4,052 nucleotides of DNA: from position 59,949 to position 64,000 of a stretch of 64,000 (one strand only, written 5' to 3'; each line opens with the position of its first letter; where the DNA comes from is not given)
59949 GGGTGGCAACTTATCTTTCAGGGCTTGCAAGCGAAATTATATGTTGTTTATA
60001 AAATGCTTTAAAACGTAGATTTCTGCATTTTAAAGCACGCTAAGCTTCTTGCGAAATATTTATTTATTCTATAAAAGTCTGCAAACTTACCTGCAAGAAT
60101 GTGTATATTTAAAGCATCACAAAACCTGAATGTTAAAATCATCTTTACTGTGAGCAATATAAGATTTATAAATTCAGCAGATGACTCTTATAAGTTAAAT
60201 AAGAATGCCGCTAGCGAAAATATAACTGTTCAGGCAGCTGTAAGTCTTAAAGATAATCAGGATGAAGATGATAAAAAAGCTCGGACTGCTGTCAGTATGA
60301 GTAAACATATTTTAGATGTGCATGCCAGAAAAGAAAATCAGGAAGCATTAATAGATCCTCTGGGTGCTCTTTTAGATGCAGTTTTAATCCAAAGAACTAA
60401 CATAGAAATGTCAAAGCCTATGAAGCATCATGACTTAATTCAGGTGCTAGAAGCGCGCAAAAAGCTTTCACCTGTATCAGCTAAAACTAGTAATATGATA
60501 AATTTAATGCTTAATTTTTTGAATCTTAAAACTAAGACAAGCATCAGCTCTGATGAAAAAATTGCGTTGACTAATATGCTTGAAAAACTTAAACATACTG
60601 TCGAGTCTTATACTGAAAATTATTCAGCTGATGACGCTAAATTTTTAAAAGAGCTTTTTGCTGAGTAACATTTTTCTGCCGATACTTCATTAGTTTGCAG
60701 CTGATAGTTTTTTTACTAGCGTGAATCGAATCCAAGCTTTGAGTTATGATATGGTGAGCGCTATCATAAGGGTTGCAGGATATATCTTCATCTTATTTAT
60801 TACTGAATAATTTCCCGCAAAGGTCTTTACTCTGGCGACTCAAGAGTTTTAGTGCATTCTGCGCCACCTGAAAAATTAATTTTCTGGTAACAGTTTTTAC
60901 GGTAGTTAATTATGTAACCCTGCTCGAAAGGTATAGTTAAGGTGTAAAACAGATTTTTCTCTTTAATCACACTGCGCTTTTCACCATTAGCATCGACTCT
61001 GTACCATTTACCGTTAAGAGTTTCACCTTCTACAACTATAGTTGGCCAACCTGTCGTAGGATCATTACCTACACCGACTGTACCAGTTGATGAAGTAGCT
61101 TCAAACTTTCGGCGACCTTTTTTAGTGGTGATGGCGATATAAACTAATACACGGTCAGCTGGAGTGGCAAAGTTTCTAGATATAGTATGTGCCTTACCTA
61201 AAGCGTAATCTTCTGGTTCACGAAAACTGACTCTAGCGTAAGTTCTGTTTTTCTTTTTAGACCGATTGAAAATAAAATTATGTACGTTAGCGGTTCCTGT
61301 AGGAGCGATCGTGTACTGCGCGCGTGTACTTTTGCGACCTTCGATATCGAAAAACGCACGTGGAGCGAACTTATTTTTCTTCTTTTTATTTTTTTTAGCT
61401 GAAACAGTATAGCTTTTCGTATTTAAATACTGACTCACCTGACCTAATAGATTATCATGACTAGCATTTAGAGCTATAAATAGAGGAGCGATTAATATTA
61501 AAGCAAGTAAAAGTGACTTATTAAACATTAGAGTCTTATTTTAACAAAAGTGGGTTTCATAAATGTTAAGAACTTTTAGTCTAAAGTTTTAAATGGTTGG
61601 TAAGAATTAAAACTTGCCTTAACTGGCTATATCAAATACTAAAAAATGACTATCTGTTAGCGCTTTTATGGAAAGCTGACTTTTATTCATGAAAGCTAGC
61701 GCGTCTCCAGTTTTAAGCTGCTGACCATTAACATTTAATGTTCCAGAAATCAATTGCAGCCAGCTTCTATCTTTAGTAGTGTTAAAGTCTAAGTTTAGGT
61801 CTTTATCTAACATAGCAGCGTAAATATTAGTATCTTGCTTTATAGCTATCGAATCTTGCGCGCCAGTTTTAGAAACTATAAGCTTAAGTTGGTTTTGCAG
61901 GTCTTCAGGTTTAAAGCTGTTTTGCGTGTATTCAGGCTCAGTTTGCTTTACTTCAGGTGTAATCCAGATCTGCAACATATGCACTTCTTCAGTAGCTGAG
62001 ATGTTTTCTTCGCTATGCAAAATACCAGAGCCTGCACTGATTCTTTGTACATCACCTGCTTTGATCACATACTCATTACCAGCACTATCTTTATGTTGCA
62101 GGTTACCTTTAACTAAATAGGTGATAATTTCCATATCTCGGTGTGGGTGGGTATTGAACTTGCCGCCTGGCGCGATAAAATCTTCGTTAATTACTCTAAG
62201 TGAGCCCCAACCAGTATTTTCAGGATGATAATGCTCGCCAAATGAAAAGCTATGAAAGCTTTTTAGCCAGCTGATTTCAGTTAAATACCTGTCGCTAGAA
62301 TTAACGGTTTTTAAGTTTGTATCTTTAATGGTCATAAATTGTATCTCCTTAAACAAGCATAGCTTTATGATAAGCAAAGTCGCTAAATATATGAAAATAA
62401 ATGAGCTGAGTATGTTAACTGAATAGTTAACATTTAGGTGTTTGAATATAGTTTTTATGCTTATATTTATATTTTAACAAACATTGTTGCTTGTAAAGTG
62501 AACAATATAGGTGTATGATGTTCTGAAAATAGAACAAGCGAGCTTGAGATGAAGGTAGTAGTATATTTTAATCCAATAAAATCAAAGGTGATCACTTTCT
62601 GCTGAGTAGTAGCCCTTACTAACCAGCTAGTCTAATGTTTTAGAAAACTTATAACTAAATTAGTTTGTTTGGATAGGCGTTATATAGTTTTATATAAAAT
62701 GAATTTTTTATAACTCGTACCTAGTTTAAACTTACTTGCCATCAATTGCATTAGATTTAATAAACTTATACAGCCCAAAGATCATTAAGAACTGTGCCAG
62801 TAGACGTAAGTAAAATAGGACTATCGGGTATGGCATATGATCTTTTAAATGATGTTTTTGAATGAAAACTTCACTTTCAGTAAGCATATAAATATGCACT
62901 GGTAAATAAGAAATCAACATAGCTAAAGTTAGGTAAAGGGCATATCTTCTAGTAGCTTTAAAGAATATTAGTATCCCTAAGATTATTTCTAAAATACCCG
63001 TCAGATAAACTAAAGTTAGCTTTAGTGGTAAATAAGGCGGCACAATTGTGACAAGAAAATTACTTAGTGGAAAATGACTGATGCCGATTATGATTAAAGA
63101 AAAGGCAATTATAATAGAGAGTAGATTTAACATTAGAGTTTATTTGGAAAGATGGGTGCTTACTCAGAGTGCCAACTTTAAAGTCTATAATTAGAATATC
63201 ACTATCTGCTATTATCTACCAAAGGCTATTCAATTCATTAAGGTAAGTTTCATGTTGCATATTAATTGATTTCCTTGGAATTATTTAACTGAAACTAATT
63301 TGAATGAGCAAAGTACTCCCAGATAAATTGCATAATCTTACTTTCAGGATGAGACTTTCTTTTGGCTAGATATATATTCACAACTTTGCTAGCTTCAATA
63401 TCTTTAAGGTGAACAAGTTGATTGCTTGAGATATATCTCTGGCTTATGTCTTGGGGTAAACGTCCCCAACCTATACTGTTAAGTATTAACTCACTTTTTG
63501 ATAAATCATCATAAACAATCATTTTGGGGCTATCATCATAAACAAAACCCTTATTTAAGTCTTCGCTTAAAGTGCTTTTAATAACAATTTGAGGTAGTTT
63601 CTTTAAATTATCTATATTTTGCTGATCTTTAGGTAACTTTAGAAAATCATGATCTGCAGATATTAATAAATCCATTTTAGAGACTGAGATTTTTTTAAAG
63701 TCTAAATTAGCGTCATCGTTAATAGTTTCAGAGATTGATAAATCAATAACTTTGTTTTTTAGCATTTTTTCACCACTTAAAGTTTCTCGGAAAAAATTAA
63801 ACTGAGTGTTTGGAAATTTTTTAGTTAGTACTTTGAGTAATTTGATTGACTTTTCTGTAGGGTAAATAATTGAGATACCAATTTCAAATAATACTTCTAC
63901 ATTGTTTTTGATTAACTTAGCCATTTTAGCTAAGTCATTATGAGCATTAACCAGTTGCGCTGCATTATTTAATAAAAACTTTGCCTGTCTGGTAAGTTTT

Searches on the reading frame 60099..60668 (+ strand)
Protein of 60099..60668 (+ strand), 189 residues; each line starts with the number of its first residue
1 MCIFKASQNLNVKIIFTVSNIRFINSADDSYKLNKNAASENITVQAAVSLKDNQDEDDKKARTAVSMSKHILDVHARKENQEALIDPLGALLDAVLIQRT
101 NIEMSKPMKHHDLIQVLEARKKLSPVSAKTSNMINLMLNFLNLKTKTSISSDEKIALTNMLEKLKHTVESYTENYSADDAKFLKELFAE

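Call 31: search_protein_families(library=pfam, proteins=[window:60099-60668:+], max_evalue=0.01)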
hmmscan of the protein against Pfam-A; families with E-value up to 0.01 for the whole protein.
window:60099-60668:+ (189 aa): 1 family
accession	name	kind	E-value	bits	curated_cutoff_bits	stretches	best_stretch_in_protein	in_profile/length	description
PF16997.11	Wap1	-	0.0088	15.7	29.1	1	57-176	249-369/379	Wap1 domain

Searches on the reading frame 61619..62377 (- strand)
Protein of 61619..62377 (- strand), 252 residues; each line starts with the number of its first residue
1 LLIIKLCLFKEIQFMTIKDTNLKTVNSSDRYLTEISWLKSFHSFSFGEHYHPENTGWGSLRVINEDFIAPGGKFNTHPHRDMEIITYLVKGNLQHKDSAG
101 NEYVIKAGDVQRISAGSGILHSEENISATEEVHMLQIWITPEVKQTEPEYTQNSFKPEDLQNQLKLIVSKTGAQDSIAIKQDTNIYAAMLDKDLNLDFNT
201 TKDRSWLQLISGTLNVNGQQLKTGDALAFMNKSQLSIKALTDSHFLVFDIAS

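Call 31: search_protein_families(library=pfam, proteins=[window:61619-62377:-], max_evalue=0.01)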
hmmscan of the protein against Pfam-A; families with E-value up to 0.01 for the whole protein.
window:61619-62377:- (252 aa): 6 families
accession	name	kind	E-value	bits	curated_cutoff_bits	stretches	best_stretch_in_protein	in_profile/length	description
PF02678.22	Pirin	-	1.8e-35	121.7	26.1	1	29-139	5-108/108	Pirin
PF17954.7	Pirin_C_2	-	3.8e-24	85.1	22.9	1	166-250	1-86/86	Quercetinase C-terminal cupin domain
PF07883.17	Cupin_2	-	1.1e-07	31.9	27.2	1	68-137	5-69/70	Cupin domain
PF03171.26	2OG-FeII_Oxy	-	0.0062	17.3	23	0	73-116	19-74/101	2OG-Fe(II) oxygenase superfamily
PF05726.19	Pirin_C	-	0.0063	17.3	27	0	189-248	5-67/103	Pirin C-terminal cupin domain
PF05899.18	Cupin_3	-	0.0093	16.1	23.5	0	70-132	15-66/74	EutQ-like cupin domain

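Call 63: find_encoding_contigs(protein=window:61619-62377:-, flank=10000, max_places=4)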
Protein window:61619-62377:- (252 aa): no gene with exactly this product is on record in the collection.

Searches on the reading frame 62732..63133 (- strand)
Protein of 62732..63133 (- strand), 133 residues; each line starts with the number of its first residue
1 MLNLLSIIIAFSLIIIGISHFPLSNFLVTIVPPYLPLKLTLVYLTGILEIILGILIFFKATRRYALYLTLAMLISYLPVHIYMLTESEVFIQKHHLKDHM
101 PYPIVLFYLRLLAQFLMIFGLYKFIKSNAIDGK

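Call 31: search_protein_families(library=pfam, proteins=[window:62732-63133:-], max_evalue=0.01)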
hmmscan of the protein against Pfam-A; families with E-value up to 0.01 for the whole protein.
window:62732-63133:- (133 aa): 2 families
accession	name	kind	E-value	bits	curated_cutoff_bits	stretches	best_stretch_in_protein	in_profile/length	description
PF07291.16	MauE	-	2.4e-05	25.1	27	1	3-86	6-93/128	Methylamine utilisation protein MauE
PF13781.11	DoxX_3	-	0.00061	20.7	25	1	37-77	33-73/102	DoxX-like family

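Call 64: find_encoding_contigs(protein=window:62732-63133:-, flank=10000, max_places=4)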
Protein window:62732-63133:- (133 aa): 5 contigs read that carry it; 4 places shown.
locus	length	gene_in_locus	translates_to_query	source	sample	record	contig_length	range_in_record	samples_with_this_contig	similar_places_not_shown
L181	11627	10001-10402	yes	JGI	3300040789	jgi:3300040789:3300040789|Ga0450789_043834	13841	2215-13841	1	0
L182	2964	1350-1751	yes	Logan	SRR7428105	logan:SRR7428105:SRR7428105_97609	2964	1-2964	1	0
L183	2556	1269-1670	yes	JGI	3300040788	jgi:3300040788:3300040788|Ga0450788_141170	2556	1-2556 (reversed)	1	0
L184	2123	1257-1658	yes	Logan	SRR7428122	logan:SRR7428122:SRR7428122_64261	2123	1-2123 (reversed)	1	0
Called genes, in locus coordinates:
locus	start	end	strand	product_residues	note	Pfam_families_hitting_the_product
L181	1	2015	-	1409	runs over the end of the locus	?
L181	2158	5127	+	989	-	PF09206:ArabFuran-catal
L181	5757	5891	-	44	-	-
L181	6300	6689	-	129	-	PF01124:MAPEG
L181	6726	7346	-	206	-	-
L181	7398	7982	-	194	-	PF00440:TetR_N, PF16925:TetR_C_13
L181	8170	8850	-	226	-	PF06468:Spond_N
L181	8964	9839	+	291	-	PF00126:HTH_1, PF03466:LysR_substrate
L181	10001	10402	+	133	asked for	-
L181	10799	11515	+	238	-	PF02678:Pirin, PF07883:Cupin_2 (weak), PF17954:Pirin_C_2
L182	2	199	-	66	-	?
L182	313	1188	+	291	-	PF00126:HTH_1, PF03466:LysR_substrate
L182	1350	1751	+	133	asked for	-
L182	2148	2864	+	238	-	PF02678:Pirin, PF07883:Cupin_2 (weak), PF17954:Pirin_C_2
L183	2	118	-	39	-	?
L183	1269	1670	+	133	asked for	-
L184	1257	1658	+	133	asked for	-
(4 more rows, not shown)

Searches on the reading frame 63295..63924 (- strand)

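Call 31: search_protein_families(library=pfam, proteins=[window:63295-63924:-], max_evalue=0.01)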
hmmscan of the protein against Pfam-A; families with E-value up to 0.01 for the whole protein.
window:63295-63924:- (209 aa): 1 family
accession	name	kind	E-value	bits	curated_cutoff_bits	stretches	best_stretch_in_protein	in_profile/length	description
PF03466.25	LysR_substrate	-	5.8e-09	36.1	28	1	27-205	22-204/209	LysR substrate binding domain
